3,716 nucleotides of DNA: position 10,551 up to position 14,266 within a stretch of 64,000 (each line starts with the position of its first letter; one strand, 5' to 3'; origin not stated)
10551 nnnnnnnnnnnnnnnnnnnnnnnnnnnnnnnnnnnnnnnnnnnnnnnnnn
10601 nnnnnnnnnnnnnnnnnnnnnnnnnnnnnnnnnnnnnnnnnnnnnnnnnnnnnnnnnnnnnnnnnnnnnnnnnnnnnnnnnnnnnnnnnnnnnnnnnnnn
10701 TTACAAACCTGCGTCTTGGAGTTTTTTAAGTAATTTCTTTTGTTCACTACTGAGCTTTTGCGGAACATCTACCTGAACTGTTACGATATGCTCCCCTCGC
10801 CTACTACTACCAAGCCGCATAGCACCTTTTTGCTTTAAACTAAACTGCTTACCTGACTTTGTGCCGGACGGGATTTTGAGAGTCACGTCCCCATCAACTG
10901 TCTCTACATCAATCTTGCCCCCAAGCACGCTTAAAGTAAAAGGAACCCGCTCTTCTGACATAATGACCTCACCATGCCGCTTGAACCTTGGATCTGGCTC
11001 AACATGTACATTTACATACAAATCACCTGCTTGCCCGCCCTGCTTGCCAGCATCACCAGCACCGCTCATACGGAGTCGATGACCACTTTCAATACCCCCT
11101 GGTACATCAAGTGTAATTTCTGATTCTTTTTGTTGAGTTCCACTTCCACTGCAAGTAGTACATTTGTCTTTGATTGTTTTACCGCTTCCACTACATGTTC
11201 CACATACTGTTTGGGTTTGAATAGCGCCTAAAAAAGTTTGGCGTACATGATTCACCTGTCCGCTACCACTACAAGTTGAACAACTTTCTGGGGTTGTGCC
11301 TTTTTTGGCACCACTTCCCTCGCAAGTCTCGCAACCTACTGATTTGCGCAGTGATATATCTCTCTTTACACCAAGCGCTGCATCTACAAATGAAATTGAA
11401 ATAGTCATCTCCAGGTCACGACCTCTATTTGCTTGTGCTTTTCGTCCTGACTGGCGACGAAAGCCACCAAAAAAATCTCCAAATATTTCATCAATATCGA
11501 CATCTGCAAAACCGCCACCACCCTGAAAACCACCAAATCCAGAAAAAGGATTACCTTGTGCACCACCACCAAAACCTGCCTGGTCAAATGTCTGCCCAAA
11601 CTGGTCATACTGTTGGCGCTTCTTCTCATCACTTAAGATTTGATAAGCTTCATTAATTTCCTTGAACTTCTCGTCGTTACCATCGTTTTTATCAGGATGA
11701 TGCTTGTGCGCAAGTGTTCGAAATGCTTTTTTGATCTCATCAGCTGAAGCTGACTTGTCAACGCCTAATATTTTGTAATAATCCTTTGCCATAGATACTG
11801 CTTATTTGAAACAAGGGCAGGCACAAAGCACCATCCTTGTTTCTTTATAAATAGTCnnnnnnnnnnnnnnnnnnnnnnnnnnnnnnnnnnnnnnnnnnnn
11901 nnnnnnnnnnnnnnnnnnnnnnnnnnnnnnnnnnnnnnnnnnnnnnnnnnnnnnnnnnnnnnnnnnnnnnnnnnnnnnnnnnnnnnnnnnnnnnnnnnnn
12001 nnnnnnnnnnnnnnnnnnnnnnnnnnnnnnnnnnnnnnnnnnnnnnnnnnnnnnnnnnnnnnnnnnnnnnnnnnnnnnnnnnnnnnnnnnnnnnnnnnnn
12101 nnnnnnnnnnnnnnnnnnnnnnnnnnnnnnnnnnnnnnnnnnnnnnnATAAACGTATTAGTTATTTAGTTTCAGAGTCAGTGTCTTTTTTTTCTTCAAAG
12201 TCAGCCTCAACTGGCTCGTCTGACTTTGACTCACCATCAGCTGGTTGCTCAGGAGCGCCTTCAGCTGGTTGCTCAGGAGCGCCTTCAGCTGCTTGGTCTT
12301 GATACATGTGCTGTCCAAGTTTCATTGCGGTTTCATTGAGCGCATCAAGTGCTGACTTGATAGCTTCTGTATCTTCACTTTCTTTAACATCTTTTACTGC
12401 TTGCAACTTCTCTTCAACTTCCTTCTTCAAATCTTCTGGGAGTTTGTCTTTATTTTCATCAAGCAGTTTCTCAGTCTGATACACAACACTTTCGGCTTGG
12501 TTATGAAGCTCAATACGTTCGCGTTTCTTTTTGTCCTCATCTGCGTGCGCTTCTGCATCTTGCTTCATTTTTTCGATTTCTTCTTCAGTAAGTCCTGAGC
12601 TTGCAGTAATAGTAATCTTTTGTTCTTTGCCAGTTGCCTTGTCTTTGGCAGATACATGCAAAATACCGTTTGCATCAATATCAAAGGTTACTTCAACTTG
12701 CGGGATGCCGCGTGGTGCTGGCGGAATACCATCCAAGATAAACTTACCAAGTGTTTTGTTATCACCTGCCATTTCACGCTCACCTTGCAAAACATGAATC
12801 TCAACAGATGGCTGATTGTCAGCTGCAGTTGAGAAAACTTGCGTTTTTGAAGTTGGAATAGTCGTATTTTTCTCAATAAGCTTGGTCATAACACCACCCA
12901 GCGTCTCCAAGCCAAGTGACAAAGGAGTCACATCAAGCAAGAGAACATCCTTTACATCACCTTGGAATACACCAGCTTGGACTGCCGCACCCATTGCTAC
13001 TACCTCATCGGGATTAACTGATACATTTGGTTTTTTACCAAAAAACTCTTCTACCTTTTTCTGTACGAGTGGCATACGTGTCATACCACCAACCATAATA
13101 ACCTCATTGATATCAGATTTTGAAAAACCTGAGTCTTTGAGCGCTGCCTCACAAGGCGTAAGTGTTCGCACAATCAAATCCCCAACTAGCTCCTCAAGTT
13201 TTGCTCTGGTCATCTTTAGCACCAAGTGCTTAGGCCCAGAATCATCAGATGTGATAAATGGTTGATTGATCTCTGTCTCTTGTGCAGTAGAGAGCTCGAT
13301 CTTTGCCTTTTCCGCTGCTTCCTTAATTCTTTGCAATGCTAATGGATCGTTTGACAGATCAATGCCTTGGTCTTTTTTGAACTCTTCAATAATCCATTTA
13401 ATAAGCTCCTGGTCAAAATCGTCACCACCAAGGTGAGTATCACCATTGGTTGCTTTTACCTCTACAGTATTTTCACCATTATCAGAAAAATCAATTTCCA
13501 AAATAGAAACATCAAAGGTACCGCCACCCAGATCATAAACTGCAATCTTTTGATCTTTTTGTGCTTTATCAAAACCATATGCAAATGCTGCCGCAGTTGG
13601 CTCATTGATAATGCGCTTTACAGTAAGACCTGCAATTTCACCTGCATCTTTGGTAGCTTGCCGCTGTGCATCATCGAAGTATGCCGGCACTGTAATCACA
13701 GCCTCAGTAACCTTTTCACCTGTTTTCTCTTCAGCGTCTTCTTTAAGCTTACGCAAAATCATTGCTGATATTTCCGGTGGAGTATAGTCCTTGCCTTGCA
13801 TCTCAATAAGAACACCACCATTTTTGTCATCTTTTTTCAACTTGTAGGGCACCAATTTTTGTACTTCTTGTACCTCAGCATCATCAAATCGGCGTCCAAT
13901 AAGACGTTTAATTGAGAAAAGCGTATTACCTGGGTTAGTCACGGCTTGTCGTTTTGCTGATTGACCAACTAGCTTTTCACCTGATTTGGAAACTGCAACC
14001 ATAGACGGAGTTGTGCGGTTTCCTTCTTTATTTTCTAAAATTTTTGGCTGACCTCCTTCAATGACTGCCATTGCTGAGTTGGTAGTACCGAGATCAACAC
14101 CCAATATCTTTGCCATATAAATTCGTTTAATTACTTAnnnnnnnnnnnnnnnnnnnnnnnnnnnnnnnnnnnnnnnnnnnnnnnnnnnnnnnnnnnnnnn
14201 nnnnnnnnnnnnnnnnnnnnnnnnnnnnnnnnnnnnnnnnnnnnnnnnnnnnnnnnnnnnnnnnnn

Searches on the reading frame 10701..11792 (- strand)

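Call 48: search_protein_families(library=pfam, proteins=[window:10701-11792:-], max_evalue=0.0001)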
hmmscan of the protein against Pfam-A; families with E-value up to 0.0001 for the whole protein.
window:10701-11792:- (363 aa): 3 families
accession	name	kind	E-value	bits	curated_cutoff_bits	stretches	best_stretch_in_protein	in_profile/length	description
PF01556.23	DnaJ_C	-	1.4e-41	142.5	26.6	1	127-344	1-152/152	DnaJ C terminal domain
PF00226.36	DnaJ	-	3e-26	91.7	27.8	1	4-63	1-63/63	DnaJ domain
PF00684.25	DnaJ_CXXCXGXG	-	2.9e-17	63.1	32.7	1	154-218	1-65/65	DnaJ central domain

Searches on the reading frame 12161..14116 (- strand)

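Call 48: search_protein_families(library=pfam, proteins=[window:12161-14116:-], max_evalue=0.0001)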
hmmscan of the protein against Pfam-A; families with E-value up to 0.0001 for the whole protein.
window:12161-14116:- (651 aa): 2 families
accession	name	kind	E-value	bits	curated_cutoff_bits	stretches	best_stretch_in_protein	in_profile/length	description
PF00012.26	HSP70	-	9.6e-261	866.7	20.6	1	4-606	1-599/599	Hsp70 protein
PF06723.19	MreB_Mbl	-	5.5e-14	52.2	27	1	116-379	73-317/327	MreB/Mbl protein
